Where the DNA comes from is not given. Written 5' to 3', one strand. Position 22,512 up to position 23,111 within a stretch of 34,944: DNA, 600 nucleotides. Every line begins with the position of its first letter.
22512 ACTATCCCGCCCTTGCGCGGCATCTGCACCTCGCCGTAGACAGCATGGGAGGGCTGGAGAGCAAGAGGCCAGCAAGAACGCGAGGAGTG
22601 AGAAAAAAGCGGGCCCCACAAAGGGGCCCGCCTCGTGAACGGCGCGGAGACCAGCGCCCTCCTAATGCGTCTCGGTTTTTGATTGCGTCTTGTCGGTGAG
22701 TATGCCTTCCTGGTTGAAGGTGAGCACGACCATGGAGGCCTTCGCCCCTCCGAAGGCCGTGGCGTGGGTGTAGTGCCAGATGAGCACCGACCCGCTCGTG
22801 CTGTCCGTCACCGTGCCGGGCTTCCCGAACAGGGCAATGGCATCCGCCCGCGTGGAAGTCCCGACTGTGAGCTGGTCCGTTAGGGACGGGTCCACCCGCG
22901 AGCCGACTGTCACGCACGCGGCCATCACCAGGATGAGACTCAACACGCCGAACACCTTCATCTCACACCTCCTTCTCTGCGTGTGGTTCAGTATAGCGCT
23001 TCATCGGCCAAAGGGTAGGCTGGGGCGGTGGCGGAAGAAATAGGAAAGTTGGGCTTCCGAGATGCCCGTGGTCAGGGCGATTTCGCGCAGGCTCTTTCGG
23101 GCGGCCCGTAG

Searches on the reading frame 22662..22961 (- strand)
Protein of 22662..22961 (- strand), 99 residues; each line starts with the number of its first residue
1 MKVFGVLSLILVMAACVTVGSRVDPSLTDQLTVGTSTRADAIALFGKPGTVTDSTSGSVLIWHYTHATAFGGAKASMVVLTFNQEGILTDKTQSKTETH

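Call 8: search_protein_families(library=pfam, proteins=[window:22662-22961:-], max_evalue=0.01)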
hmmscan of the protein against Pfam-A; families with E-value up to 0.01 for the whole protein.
window:22662-22961:- (99 aa): 1 family
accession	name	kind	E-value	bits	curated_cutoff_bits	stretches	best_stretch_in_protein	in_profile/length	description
PF04355.18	BamE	-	1.2e-05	25.4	23.2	1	21-90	2-69/71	Outer membrane protein assembly factor BamE domain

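Call 9: search_protein_families(library=phrogs, proteins=[window:22662-22961:-], max_evalue=0.01)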
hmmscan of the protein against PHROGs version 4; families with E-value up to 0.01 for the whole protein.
window:22662-22961:- (99 aa): 1 family
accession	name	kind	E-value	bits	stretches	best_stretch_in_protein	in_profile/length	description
phrog_3135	-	unknown function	3.1e-10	41.4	1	6-97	8-107/114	-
